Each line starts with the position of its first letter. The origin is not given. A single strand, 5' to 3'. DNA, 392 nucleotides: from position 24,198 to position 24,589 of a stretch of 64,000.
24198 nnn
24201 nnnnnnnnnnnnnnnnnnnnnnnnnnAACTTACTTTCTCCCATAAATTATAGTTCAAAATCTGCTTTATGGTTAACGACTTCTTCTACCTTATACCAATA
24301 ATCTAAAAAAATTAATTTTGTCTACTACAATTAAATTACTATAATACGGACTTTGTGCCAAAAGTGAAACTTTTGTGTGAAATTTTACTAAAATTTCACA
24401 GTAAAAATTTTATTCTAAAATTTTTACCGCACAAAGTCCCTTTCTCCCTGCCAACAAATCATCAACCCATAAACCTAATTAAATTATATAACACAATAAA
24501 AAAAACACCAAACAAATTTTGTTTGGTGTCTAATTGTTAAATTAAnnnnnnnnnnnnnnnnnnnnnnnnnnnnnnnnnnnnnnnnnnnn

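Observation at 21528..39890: Six intergenic copies of a 92-114 nt element that folds into a gap-free four-way junction, with compensatory stem changes between copies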

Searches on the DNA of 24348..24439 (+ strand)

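Call 28: build_rna_model(alignment_id=A2, structure=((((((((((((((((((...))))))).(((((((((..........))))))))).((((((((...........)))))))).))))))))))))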
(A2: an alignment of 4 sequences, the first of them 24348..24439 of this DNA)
Model R1 built from alignment A2 (4 sequences, 97 columns); structure: as given.
model positions 92; base pairs 35; branch points 2; effective number of sequences 0.92; information 0.621 bits per position. Calibrated on 0.2 Mb of random sequence (short: E-values are rough).
structure used (alignment columns):
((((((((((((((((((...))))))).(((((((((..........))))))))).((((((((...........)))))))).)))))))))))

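Call 29: search_with_rna_model(model_id=R1, source=window, filters=off, max_evalue=10)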
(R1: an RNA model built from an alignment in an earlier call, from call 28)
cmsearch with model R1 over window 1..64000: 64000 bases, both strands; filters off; matches with E-value up to 10: 43.
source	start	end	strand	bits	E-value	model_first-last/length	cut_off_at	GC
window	39799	39890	+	96.5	1.8e-20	1-92/92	no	0.21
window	24348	24439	+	96.1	2.1e-20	1-92/92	no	0.28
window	28743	28833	+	94.2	6e-20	1-92/92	no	0.23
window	32393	32504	-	72.2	1e-14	1-92/92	no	0.26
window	24348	24439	-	50.2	1.7e-09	1-92/92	no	0.28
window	39799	39890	-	44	5.2e-08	1-92/92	no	0.21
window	28743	28833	-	41.7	1.8e-07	1-92/92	no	0.23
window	21528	21629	-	39.6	5.7e-07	1-92/92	no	0.18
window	3632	3726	+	34.8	8e-06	1-92/92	no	0.19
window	21695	21796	-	33.8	1.3e-05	1-92/92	no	0.16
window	32393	32504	+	32.7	2.5e-05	1-92/92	no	0.26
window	37040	37113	+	20.8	0.016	1-92/92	no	0.24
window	21528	21629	+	17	0.13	1-92/92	no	0.18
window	3632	3726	-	14.8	0.43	1-92/92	no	0.19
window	33354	33412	+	13.7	0.79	1-92/92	no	0.29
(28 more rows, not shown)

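Call 31: search_with_rna_model(model_id=R1, sources=[L001, L002, L003, L004, L005, L006, L007, L008, L009, L010, L011, L012, L013, L014, L015, L016, L017, L018, L019, L020, L021, L022, L023, L024, L025, L026, L027, L028, L029, L030, L031, L032, L033, L034, L035, L036, L037, L038, L039, L040, L041, L042, L043, L044, L045, L046, L047, L048, L049, L050, L051, L052, L053, L054, L055, L056, L057, L058, L059, L060, L061, L062, L063, L064, L065, L066, L067, L068, L069, L070, L071, L072, L073, L074, L075, L076, L077, L078, L079, L080], max_evalue=0.01)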
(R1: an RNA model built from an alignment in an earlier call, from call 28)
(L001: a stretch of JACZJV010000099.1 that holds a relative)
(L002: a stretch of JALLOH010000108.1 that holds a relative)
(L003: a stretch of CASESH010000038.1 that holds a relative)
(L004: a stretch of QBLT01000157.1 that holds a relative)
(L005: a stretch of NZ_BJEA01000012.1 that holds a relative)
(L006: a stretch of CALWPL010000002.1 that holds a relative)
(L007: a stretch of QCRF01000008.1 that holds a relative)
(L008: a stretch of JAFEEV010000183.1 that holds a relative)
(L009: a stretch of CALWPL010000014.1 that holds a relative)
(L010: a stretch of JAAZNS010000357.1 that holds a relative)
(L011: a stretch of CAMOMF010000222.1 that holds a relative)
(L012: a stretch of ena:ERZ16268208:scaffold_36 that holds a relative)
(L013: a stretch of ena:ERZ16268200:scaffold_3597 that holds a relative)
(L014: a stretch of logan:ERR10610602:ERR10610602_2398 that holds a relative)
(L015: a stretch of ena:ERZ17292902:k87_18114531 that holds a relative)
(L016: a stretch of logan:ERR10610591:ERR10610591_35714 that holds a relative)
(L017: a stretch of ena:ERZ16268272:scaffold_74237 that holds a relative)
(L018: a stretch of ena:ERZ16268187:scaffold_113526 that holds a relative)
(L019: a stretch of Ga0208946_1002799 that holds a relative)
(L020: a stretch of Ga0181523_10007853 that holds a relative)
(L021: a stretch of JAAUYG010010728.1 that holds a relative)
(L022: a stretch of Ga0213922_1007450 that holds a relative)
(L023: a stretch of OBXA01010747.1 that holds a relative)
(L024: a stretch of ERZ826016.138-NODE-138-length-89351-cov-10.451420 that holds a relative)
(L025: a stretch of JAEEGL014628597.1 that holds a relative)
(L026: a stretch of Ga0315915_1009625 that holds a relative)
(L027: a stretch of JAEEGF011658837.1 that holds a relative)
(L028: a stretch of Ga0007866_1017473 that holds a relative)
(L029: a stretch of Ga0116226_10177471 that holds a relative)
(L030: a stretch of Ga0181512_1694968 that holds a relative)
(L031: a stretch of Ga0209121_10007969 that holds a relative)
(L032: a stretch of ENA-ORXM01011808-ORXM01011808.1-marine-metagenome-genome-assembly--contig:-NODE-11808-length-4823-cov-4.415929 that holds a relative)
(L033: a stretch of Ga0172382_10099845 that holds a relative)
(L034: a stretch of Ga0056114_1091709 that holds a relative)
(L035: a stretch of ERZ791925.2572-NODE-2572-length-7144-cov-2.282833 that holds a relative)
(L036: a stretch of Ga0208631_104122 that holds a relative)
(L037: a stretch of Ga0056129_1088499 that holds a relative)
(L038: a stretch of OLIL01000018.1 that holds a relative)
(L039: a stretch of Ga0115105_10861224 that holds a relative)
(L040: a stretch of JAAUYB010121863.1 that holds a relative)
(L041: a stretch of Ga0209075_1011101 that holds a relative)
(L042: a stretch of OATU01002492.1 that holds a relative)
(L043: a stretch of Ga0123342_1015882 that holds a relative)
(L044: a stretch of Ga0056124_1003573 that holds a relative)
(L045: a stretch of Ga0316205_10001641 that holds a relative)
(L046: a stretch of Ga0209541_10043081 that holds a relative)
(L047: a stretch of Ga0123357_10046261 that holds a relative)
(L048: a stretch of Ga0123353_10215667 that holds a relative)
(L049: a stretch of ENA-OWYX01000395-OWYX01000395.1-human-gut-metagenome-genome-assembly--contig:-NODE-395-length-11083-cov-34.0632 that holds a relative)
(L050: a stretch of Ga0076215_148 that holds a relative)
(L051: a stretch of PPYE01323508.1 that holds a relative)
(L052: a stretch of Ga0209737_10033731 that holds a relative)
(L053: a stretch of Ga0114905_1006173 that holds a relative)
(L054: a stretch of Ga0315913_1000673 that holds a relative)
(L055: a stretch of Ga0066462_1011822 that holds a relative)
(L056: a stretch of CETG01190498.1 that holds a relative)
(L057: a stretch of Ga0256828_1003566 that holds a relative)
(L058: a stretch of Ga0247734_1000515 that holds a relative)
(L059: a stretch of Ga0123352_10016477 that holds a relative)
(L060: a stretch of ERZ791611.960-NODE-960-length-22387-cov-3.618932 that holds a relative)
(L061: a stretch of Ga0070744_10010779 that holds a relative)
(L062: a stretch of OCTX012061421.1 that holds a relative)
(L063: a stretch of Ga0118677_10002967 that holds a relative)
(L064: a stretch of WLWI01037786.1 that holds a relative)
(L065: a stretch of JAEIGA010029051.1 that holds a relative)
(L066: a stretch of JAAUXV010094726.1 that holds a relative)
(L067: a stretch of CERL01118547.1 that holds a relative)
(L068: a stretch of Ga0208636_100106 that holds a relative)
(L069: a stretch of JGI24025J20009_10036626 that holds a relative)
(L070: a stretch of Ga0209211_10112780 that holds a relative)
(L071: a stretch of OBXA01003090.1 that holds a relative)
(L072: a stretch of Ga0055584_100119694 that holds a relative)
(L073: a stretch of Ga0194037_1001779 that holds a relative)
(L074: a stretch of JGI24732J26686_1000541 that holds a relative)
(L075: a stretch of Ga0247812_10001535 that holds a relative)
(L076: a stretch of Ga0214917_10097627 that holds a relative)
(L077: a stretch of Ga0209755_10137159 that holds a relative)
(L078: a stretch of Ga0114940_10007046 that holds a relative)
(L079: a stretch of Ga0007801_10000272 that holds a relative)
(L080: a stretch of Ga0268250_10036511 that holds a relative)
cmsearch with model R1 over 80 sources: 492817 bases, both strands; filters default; matches with E-value up to 0.01: 20.
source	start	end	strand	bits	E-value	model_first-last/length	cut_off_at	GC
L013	10852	10942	-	99.3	3e-20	1-92/92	no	0.24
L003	5555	5647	+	98.7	4.1e-20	1-92/92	no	0.22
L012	2408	2499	-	96.5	1.4e-19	1-92/92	no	0.21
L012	17859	17950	-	96.1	1.6e-19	1-92/92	no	0.28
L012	13465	13555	-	94.3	4.6e-19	1-92/92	no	0.23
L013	7182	7293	+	73.7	3.4e-14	1-92/92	no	0.27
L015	247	358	+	73.7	3.4e-14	1-92/92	no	0.27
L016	825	936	+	73.7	3.4e-14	1-92/92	no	0.27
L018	247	358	+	73.7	3.4e-14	1-92/92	no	0.27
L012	9794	9905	+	72.2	8e-14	1-92/92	no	0.26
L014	7329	7440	+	72.2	8e-14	1-92/92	no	0.26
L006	4048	4148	+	55.8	6.2e-10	1-92/92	no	0.2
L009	2897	2997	+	55.8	6.2e-10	1-92/92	no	0.2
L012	17859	17950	+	50.3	1.3e-08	1-92/92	no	0.28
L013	10852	10942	+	48.1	4.1e-08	1-92/92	no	0.24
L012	2408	2499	+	44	4e-07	1-92/92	no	0.21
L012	13465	13555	+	41.7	1.4e-06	1-92/92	no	0.23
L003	5555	5647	-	41.5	1.6e-06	1-92/92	no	0.22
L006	4048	4148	-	26.6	0.0054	1-92/92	no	0.2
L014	1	34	-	25.6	0.0091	1-34/92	3'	0.24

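Call 32: search_with_rna_model(model_id=R1, sources=[L081, L082, L083, L084, L085, L086, L087, L088, L089, L090, L091, L092, L093, L094, L095, L096, L097, L098, L099, L100, L101, L102, L103, L104, L105, L106, L107, L108, L109, L110, L111, L112, L113, L114, L115, L116, L117, L118, L119, L120, L121, L122, L123, L124, L125, L126, L127, L128, L129, L130, L131, L132, L133, L134, L135, L136, L137, L138, L139, L140, L141, L142, L143, L144, L145, L146, L147, L148, L149, L150, L151], max_evalue=0.01)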
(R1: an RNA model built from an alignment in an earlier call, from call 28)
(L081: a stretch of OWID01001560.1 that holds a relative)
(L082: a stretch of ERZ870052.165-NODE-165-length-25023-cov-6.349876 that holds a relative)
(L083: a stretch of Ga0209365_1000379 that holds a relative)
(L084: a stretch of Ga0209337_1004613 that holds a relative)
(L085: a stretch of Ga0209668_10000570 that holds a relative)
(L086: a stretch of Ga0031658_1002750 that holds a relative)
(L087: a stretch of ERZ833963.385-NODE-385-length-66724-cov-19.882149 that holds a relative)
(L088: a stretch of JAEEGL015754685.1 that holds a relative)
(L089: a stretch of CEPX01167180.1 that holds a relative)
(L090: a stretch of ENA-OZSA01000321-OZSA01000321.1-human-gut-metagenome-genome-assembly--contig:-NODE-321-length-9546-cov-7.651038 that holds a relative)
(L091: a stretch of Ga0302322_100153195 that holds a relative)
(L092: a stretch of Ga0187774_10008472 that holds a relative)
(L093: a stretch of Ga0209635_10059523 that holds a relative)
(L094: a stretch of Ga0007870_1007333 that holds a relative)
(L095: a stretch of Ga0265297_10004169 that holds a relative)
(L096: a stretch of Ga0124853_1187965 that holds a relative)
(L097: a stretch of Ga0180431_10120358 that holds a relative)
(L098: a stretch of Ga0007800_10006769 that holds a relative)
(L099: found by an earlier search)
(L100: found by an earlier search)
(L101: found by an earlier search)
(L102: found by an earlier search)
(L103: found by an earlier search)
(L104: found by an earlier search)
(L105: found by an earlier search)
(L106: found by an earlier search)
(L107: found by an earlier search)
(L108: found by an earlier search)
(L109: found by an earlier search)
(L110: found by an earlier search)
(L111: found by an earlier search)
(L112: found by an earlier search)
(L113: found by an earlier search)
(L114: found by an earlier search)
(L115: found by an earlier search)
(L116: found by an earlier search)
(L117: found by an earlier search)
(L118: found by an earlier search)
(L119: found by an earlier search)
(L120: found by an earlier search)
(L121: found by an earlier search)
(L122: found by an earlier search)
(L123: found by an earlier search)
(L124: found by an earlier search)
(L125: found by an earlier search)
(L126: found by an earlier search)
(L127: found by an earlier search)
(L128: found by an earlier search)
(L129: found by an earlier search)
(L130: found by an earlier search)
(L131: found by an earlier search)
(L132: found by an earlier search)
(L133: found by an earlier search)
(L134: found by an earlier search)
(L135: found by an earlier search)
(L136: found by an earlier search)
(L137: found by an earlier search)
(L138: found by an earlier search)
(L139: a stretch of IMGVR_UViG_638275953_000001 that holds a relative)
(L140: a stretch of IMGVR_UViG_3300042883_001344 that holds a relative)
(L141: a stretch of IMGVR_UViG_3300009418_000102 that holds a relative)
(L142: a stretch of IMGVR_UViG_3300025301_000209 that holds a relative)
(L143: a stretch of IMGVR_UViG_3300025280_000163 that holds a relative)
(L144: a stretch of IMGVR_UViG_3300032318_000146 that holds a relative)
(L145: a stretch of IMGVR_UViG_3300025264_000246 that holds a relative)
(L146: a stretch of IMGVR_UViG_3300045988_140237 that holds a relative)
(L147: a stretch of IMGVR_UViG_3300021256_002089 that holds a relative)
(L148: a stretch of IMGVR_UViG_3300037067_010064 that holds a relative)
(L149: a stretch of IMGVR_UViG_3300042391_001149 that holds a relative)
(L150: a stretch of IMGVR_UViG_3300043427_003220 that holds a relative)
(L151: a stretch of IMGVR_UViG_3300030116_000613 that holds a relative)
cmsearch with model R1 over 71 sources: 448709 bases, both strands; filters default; matches with E-value up to 0.01: 0.
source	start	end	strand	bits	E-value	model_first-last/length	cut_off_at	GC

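Call 43: search_with_rna_model(model_id=R1, sources=[L003, L006, L009], filters=off, max_evalue=1)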
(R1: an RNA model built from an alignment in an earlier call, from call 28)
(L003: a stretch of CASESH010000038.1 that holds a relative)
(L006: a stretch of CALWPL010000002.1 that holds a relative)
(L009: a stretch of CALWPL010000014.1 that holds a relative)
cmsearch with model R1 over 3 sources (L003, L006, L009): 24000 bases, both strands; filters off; matches with E-value up to 1: 8.
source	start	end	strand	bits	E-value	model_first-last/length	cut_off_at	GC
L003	5555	5647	+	98.7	2e-21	1-92/92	no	0.22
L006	4048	4148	+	55.8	3e-11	1-92/92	no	0.2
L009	2897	2997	+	55.8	3e-11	1-92/92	no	0.2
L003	5555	5647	-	41.5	7.7e-08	1-92/92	no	0.22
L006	4048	4148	-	26.6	0.00026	1-92/92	no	0.2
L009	2897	2997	-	26.6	0.00026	1-92/92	no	0.2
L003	1609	1681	-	13.3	0.38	1-92/92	no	0.23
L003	1609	1681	+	12.2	0.68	1-92/92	no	0.23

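Call 51: search_with_rna_model(model_id=R1, sources=[L152, L153, L155, L156, L158], filters=off, max_evalue=1)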
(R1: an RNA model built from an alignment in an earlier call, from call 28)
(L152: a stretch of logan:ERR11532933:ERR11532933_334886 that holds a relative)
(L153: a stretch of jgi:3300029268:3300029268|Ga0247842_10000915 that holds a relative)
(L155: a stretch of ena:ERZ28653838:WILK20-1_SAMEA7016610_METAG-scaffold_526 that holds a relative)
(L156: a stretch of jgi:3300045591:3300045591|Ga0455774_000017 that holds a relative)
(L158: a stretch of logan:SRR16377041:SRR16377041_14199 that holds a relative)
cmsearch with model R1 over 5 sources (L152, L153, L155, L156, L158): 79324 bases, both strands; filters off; matches with E-value up to 1: 10.
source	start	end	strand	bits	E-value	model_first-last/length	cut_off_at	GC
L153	12659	12742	+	24.8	0.0023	1-92/92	no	0.54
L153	12659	12742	-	24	0.0035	1-92/92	no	0.54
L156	12616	12731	+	20.1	0.03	1-92/92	no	0.51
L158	6584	6699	+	20.1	0.03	1-92/92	no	0.51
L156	16132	16221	-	17.5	0.12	1-92/92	no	0.23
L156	5339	5427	-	17.2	0.15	1-92/92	no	0.27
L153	20476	20564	+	16.7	0.19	1-92/92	no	0.33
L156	16132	16206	+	15.5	0.38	1-92/92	no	0.21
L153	17519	17630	+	15.2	0.44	1-92/92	no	0.27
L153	13740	13815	+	14.3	0.73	1-92/92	no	0.28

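Call 57: search_with_rna_model(model_id=R1, sources=[L159, L160], filters=off, max_evalue=0.1)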
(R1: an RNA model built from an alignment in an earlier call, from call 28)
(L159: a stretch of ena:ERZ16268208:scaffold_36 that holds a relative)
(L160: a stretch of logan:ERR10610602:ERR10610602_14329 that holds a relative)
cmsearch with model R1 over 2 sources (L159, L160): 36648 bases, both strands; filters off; matches with E-value up to 0.1: 8.
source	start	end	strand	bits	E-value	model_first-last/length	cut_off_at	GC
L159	20694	20786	-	102.7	3.4e-22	1-92/92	no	0.3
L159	14639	14726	-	70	2e-14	1-92/92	no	0.19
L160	12253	12340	-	70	2e-14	1-92/92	no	0.19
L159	20694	20786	+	52.6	2.7e-10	1-92/92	no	0.3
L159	14639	14726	+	35.4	3.3e-06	1-92/92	no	0.19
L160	12253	12340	+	35.4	3.3e-06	1-92/92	no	0.19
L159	9694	9788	-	34.8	4.6e-06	1-92/92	no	0.19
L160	7308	7402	-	34.8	4.6e-06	1-92/92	no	0.19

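Call 69: search_with_rna_model(model_id=R1, sources=[L161, L163, L165, L162], filters=off, max_evalue=0.5)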
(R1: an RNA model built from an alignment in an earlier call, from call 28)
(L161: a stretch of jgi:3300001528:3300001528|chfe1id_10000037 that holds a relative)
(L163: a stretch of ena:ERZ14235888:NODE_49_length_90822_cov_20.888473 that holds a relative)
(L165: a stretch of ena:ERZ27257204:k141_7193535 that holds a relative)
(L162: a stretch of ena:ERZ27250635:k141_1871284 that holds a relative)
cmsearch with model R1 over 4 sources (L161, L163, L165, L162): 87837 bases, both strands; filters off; matches with E-value up to 0.5: 7.
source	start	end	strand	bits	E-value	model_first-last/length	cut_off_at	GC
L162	12626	12709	+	24.8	0.0025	1-92/92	no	0.54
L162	12626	12709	-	24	0.0039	1-92/92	no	0.54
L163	6155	6241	+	16.9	0.19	1-92/92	no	0.32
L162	20443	20531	+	16.7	0.21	1-92/92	no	0.33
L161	20004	20092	+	15.6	0.39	1-92/92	no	0.22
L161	20007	20089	-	15.2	0.49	1-92/92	no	0.23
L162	17486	17597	+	15.2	0.49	1-92/92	no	0.27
